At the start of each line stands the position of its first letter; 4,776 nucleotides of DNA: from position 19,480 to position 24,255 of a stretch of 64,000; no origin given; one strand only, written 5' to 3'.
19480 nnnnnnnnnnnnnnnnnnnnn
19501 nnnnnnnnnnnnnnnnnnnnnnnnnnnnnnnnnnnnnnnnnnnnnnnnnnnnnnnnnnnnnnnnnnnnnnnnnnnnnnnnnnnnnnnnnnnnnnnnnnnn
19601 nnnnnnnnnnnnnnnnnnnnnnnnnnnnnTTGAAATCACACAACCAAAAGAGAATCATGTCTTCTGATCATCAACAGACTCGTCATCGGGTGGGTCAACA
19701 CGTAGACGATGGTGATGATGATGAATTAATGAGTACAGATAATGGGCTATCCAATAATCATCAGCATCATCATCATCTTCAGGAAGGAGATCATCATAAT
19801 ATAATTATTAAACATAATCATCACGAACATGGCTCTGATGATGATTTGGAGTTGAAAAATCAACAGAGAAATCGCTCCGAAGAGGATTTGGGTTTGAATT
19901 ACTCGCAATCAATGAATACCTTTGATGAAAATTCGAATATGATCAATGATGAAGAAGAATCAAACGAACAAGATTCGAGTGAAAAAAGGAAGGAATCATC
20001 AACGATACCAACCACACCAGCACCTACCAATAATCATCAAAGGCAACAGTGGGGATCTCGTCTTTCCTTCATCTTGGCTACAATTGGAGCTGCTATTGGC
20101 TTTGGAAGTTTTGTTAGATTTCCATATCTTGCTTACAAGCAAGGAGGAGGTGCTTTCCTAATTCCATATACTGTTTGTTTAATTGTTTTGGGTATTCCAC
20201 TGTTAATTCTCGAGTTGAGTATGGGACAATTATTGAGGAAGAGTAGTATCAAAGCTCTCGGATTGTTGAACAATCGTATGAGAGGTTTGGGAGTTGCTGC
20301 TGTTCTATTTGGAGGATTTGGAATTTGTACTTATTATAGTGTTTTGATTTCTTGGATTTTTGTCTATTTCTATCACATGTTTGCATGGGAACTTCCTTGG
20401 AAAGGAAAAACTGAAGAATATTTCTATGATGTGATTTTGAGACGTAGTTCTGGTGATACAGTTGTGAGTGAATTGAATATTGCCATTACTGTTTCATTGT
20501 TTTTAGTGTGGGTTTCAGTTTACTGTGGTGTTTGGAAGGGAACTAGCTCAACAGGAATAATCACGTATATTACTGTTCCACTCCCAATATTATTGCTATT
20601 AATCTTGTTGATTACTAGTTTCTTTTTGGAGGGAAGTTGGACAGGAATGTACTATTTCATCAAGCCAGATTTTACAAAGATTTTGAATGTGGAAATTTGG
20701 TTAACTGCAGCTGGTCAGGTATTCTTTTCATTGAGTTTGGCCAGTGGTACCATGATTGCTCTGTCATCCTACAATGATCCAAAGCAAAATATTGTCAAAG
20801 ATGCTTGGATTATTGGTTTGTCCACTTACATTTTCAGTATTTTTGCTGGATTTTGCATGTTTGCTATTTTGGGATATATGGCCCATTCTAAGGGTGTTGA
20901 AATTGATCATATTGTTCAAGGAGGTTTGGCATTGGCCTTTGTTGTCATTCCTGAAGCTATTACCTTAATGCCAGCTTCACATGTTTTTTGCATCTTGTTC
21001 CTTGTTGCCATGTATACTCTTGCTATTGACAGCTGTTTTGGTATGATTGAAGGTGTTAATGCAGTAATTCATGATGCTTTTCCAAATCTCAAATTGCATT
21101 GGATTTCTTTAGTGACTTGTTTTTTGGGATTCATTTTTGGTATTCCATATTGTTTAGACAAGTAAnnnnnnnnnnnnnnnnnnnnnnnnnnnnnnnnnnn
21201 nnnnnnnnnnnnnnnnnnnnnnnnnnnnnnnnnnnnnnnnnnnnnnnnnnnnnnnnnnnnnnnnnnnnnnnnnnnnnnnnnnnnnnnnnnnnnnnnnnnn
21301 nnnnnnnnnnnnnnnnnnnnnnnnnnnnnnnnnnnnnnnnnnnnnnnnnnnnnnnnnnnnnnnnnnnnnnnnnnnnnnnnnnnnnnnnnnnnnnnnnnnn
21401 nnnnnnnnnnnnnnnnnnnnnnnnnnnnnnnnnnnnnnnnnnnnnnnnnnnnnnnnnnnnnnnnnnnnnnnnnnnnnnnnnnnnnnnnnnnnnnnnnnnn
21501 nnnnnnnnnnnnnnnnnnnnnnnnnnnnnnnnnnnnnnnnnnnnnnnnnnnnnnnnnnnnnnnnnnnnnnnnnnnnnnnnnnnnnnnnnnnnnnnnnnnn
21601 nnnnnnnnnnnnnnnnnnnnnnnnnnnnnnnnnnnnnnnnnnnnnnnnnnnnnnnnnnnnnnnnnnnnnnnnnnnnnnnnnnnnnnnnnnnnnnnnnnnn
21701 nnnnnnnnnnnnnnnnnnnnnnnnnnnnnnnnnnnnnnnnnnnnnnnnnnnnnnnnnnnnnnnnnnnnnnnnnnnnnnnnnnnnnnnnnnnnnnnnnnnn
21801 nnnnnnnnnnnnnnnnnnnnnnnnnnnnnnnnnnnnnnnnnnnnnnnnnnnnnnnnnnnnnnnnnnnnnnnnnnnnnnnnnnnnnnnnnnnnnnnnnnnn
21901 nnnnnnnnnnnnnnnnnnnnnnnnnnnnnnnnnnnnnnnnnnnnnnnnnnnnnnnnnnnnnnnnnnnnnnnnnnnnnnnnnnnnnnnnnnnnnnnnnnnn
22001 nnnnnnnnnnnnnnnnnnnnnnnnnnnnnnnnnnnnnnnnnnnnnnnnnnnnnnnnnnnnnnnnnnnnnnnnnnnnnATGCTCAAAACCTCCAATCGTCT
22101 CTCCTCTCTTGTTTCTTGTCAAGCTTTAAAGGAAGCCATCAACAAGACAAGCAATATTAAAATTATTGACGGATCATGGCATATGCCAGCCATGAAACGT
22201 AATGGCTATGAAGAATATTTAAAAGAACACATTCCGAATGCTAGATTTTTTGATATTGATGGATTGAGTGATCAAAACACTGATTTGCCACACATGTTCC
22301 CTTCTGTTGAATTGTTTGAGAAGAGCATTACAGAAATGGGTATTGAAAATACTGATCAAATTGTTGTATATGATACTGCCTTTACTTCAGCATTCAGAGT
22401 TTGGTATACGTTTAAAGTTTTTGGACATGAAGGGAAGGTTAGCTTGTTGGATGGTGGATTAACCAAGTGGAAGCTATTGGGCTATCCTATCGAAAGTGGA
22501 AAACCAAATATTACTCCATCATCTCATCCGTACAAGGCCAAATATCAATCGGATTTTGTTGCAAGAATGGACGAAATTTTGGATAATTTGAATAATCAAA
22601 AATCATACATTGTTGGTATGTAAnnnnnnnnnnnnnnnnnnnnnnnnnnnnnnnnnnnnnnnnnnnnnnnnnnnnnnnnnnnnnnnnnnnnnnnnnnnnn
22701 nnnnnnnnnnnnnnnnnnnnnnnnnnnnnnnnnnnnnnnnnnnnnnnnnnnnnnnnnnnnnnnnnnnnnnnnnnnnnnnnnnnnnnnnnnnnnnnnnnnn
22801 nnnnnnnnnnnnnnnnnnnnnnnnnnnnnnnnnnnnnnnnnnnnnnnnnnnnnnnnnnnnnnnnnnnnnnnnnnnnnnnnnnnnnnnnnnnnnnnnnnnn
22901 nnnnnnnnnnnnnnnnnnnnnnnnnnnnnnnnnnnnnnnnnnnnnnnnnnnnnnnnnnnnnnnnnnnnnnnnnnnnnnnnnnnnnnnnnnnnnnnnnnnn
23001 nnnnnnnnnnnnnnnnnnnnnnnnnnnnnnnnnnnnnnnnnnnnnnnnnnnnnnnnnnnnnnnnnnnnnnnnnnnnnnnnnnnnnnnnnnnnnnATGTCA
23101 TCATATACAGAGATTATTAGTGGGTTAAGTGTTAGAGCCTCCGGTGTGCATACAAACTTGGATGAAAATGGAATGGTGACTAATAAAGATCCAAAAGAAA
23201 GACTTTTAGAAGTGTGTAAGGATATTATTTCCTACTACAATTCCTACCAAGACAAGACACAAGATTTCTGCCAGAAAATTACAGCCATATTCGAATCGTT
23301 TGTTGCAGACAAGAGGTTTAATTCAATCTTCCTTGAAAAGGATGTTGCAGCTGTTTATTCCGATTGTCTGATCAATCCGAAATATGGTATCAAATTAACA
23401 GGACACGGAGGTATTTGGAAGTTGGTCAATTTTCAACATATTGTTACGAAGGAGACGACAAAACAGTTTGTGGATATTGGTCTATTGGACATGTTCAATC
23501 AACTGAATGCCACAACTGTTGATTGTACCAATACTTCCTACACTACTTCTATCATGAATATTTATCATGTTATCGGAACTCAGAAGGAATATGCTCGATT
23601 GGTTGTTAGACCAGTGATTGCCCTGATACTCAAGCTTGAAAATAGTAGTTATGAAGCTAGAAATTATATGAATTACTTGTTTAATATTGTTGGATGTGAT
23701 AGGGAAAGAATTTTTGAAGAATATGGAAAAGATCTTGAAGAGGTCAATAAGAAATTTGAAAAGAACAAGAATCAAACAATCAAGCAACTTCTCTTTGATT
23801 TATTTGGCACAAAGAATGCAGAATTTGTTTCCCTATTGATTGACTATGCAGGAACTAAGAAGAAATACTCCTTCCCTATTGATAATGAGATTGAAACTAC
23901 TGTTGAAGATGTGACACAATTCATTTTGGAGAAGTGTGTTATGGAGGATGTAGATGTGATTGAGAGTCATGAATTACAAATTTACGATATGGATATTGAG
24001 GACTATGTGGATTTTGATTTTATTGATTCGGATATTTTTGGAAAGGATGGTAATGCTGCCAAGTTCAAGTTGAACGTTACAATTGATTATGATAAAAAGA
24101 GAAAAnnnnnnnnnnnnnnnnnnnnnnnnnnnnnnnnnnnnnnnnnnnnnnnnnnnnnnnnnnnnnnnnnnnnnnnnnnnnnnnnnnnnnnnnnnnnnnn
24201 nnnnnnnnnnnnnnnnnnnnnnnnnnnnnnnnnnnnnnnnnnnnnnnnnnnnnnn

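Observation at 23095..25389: Pseudokinase with internal MSGIE pentapeptide repeat array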

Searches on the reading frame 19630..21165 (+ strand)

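Call 53: search_protein_families(library=pfam, proteins=[window:19630-21165:+], max_evalue=0.001)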
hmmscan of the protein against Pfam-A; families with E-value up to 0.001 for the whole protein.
window:19630-21165:+ (511 aa): 1 family
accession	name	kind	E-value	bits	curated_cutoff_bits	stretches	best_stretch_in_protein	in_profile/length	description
PF00209.24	SNF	-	4.1e-95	319.9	27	2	260-506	154-403/524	Sodium:neurotransmitter symporter family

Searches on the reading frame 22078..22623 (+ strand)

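Call 53: search_protein_families(library=pfam, proteins=[window:22078-22623:+], max_evalue=0.001)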
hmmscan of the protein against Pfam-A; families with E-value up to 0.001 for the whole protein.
window:22078-22623:+ (181 aa): 1 family
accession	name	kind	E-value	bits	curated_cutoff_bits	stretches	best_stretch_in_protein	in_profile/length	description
PF00581.25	Rhodanese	-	5.4e-11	43.3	22.2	1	17-132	5-100/102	Rhodanese-like domain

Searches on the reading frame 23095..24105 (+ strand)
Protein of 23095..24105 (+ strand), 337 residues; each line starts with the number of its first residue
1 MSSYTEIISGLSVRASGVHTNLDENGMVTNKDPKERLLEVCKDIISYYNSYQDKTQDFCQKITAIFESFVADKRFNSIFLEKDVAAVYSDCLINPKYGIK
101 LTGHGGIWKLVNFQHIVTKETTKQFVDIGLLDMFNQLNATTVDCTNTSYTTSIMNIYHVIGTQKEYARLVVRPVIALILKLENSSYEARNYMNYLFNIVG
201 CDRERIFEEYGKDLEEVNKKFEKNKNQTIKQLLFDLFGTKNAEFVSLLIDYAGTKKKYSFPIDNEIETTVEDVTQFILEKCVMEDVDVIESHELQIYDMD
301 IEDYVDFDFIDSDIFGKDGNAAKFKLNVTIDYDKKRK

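Call 22: search_protein_representatives(alignment_id=A2)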
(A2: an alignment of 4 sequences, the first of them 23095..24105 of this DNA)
Query: 4 sequences, 346 profile positions. Proteins with E-value up to 0.001 (for the whole library): 4; up to 1e-10: 3; up to 1e-30: 3. The best 4 are listed.
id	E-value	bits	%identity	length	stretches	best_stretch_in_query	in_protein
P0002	5.7e-177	605.0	-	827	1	8-346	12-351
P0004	2.4e-150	517.4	-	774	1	12-346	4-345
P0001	2.5e-137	474.6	-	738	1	32-345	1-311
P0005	2.5e-07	47.1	-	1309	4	189-219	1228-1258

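Call 33: predict_structure(alignment_id=A2)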
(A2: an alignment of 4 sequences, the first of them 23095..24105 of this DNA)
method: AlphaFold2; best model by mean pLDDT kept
length: 337 residues; sequences in the alignment: 4
mean_pLDDT: 73.3   pTM: 0.58
mean pLDDT of the five models: 73.3, 70.8, 69.3, 66.9, 66.9
residues with pLDDT >= 90: 47; 70-90: 168; 50-70: 89; < 50: 33
segments of 3 or more residues with pLDDT < 50: 17-27, 239-242, 308-310, 312-320
pLDDT, mean of each block of 10 residues (from residue 1): 57 52 47 76 88 87 79 72 86 83 63 75 84 74 66 89 92 90 81 93 91 91 79 71 60 71 62 74 63 65 50 47 71 57
secondary structure, 60 per line:
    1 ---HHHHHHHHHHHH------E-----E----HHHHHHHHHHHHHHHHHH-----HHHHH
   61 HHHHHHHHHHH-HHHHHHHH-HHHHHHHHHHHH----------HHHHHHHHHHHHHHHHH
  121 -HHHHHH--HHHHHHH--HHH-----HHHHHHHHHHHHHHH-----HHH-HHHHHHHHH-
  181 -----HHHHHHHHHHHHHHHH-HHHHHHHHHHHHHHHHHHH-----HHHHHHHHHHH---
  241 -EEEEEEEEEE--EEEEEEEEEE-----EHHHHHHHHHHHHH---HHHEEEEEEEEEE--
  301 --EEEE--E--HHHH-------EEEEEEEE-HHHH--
elements in order: H4-15 H33-50 H56-71 H73-80 H82-93 H104-120 H122-127 H130-136 H147-161 H171-179 H186-201 H203-221 H227-237 E242-251 E254-263 H270-282 E289-298 E303-306 H312-315 E323-330 H332-335

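Call 46: fold_search(model_id=the predicted structure, library=pdb)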
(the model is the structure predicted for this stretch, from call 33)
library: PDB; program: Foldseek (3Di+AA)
matches with E <= 10: 655; with E <= 0.001: 0
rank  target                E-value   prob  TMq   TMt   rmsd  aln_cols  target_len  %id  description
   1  4v3q_A                8.4e-03  1.00  0.32  0.42  11.4       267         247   12  Designed armadillo repeat protein with 4 internal repeats, 2nd generation C-cap and 3rd generation N-cap. (released 2016-01-13)
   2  4v3o_D                1.1e-02  1.00  0.32  0.37  11.8       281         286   13  Designed armadillo repeat protein with 5 internal repeats, 2nd generation C-cap and 3rd generation N-cap. (released 2016-01-13)
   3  4hxt                  1.6e-02  1.00  0.31  0.40  11.7       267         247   12  Crystal Structure of Engineered Protein. Northeast Structural Genomics Consortium Target OR329 (released 2012-11-21)
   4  5mfk_B                1.9e-02  1.00  0.34  0.44  11.1       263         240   10  Designed armadillo repeat protein YIII(Dq.V1)4CPAF in complex with peptide (KR)4 (released 2017-09-13)
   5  4v3o_A                1.9e-02  0.99  0.31  0.35  11.8       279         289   12  Designed armadillo repeat protein with 5 internal repeats, 2nd generation C-cap and 3rd generation N-cap. (released 2016-01-13)
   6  4rv1_C                2.1e-02  1.00  0.33  0.28  11.7       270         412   13  Crystal Structure of Engineered Protein. Northeast Structural Genomics Consortium (NESG) Target OR497. (released 2014-12-10)
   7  6s9m_E                2.1e-02  0.93  0.23  0.26  14.0       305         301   11  Designed Armadillo Repeat protein Lock2 fused to target peptide KRKRKAKITW (released 2020-02-19)
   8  5k6s_A                2.5e-02  0.99  0.29  0.30  13.6       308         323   12  The structure of the PP2A B56 subunit BubR1 complex (released 2016-12-07)
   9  2db0_A                2.6e-02  0.97  0.25  0.33  13.6       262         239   11  Crystal structure of PH0542 (released 2006-06-14)
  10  5mfd_A                3.6e-02  0.84  0.22  0.23  14.0       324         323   10  Designed armadillo repeat protein YIIIM''6AII in complex with pD_(KR)5 (released 2017-07-19)
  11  5mfd_G                4.1e-02  0.90  0.25  0.26  13.2       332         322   12  Designed armadillo repeat protein YIIIM''6AII in complex with pD_(KR)5 (released 2017-07-19)
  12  4yk6_A                4.8e-02  0.98  0.31  0.31  12.5       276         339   13  Crystal structure of APC-ARM in complexed with Amer1-A4 (released 2016-03-09)
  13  3nmw_A                5.2e-02  0.98  0.34  0.34  10.6       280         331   14  Crystal structure of armadillo repeats domain of APC (released 2011-07-06)
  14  5mfe_C                5.2e-02  0.98  0.32  0.37  11.2       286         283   12  Designed armadillo repeat protein YIIIM5AII in complex with (RR)4 peptide (released 2017-09-13)
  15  5mfl_A                6.3e-02  0.99  0.33  0.34  11.7       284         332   12  Designed armadillo repeat protein (KR)5_GS10_YIIIM6AII (released 2017-09-13)
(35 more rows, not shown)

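Call 51: search_protein_families(library=pfam, proteins=[window:23095-24105:+], max_evalue=10)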
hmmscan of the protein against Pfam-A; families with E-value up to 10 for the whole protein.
window:23095-24105:+ (337 aa): 2 families
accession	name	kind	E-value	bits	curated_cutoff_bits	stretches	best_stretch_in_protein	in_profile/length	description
PF20252.3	BIG2_C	-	0.03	14.9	27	1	32-55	95-118/177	BIG2 C-terminal domain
PF14129.11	DUF4296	-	0.95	10.5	27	1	220-260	33-72/87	Domain of unknown function (DUF4296)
